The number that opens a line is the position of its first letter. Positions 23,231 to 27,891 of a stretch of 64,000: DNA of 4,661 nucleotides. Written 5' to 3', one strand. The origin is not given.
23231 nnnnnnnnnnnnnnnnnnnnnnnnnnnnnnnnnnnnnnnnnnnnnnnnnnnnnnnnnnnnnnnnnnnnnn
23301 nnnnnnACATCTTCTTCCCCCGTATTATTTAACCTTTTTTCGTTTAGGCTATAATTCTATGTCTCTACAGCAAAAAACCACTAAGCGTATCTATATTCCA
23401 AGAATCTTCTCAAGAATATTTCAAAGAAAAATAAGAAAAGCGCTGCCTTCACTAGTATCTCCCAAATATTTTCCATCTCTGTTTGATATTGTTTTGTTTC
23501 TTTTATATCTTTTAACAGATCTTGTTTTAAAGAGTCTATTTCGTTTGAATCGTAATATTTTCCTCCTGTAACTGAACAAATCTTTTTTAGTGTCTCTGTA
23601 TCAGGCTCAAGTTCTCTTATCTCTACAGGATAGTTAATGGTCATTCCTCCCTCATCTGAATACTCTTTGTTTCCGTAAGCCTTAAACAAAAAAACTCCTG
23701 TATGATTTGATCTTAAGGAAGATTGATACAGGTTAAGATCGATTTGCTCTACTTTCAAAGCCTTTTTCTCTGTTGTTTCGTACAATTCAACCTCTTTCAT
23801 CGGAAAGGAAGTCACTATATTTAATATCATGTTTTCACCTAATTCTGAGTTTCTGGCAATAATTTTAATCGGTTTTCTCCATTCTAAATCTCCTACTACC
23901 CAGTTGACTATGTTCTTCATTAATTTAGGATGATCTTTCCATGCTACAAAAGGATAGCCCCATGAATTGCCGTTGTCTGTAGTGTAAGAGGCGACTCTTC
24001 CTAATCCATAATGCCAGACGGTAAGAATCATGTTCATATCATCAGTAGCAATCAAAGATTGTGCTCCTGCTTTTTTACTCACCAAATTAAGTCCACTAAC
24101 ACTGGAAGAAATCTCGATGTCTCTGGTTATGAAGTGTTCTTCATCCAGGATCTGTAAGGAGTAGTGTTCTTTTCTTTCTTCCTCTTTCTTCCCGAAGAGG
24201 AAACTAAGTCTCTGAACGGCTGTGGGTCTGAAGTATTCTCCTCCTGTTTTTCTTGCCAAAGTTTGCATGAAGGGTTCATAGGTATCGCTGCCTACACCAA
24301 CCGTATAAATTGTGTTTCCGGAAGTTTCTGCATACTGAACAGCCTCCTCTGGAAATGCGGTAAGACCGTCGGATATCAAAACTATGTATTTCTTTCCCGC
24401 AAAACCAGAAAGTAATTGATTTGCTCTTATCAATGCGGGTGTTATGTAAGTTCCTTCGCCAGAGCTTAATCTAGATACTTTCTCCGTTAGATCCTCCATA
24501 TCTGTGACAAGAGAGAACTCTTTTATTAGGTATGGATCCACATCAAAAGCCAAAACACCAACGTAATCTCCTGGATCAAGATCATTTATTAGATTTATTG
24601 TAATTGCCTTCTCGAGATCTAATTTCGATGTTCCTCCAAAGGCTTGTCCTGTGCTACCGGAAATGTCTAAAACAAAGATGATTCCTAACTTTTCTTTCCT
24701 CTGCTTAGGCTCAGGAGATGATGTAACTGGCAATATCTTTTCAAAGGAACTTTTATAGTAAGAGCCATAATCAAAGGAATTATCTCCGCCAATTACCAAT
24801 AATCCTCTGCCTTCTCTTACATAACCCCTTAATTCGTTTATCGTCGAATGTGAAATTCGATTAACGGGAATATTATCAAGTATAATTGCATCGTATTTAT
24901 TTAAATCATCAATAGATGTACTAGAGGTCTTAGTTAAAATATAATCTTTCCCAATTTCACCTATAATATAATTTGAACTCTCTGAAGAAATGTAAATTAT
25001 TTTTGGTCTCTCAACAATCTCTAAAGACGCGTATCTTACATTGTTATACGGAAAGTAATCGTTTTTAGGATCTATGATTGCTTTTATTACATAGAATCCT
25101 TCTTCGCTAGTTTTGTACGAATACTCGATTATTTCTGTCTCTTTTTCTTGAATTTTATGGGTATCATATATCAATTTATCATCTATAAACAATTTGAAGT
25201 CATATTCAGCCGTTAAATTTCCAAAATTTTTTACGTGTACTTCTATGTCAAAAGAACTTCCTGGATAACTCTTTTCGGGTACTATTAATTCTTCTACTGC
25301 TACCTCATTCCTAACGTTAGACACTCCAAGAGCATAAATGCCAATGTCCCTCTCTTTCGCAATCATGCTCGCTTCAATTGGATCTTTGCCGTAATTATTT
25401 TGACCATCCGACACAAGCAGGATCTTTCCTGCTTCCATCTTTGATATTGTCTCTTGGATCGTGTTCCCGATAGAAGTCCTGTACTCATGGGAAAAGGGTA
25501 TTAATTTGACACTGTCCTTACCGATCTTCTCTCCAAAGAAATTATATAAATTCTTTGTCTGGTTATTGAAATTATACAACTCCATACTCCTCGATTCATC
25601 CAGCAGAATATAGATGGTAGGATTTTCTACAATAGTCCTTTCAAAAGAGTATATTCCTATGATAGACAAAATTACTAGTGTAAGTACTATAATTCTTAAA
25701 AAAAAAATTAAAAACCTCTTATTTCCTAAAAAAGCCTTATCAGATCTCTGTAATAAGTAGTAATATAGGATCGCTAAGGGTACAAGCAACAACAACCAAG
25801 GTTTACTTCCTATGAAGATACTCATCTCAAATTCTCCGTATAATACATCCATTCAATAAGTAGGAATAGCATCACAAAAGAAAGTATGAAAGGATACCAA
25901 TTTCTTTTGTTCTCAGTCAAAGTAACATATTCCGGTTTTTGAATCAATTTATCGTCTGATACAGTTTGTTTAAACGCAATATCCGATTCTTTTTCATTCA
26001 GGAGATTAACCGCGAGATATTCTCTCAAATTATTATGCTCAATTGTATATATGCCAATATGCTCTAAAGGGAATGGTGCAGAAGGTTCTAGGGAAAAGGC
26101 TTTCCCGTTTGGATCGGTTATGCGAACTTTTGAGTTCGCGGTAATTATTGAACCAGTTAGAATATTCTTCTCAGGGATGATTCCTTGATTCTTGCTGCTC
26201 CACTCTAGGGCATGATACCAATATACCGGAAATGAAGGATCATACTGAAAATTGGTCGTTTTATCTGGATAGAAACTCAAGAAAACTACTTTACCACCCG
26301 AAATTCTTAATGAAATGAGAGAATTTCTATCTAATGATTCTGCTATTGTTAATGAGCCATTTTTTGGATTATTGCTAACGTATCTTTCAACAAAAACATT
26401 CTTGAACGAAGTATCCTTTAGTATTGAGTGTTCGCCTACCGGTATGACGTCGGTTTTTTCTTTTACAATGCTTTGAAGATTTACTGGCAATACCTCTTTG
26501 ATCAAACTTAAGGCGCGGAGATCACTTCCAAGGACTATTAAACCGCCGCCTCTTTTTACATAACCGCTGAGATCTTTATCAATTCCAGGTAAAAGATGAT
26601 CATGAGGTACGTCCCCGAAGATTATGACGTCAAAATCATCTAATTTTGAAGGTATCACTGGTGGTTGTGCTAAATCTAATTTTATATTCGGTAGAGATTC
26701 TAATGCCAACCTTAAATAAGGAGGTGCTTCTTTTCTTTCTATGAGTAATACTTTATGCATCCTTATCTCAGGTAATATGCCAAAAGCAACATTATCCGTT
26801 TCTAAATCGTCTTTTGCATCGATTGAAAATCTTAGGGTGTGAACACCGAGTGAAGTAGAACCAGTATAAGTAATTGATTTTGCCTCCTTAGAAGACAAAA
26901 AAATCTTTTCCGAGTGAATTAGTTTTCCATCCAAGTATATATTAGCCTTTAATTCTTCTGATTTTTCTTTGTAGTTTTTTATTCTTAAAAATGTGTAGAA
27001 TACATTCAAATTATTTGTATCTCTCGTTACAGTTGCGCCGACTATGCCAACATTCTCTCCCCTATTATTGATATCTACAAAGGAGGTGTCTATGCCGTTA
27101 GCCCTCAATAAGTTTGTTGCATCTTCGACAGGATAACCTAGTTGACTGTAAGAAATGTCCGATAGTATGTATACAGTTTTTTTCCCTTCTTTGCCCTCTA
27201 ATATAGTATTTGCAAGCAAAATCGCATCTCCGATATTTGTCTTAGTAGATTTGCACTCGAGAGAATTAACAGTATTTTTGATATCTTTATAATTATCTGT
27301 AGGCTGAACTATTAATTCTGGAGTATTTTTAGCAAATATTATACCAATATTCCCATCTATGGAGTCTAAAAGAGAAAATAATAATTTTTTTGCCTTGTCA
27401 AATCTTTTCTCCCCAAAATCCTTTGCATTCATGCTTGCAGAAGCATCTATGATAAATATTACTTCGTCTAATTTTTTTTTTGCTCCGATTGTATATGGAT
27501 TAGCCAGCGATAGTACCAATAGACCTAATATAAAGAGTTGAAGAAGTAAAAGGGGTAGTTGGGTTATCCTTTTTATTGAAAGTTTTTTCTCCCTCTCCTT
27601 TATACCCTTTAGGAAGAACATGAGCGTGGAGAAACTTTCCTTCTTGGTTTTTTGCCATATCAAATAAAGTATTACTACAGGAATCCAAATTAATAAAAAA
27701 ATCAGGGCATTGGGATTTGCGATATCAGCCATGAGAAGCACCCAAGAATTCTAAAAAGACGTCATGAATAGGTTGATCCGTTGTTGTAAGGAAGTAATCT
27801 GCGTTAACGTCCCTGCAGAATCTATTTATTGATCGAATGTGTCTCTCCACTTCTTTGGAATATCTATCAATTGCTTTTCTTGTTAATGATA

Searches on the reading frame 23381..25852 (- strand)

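Call 24: search_protein_families(library=pfam, proteins=[window:23381-25852:-], max_evalue=0.001)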
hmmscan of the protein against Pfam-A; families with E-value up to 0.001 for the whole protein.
window:23381-25852:- (823 aa): 6 families
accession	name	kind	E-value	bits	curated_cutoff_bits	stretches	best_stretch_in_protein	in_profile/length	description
PF00092.34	VWA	-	3.3e-27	96.2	23.8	1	391-547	2-166/174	von Willebrand factor type A domain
PF13519.12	VWA_2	-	3e-17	63.6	27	1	391-496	1-106/107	von Willebrand factor type A domain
PF07090.17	GATase1_like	-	3.6e-12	46.8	27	1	564-653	154-246/247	Putative glutamine amidotransferase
PF24157.1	DUF7408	-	1.4e-06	28.9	27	0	311-365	29-84/174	Domain of unknown function (DUF7408)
PF07705.17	CARDB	-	6.3e-06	26.8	22.7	1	187-265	7-88/101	CARDB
PF05762.20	VWA_CoxE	-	0.0004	20.3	26.4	0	385-498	52-161/222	VWA domain containing CoxE-like protein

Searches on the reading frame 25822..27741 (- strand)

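Call 24: search_protein_families(library=pfam, proteins=[window:25822-27741:-], max_evalue=0.001)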
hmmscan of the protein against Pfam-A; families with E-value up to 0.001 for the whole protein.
window:25822-27741:- (639 aa): 4 families
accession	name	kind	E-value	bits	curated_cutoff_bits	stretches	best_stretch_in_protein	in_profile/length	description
PF24157.1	DUF7408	-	1.6e-27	97.1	27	1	331-509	2-172/174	Domain of unknown function (DUF7408)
PF13519.12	VWA_2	-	8.2e-19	68.7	27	1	94-195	1-105/107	von Willebrand factor type A domain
PF07584.16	BatA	-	3.6e-13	50.2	25.9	1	7-82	4-77/77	Aerotolerance regulator N-terminal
PF00092.34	VWA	-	1.3e-09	38.9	23.8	1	94-228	2-143/174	von Willebrand factor type A domain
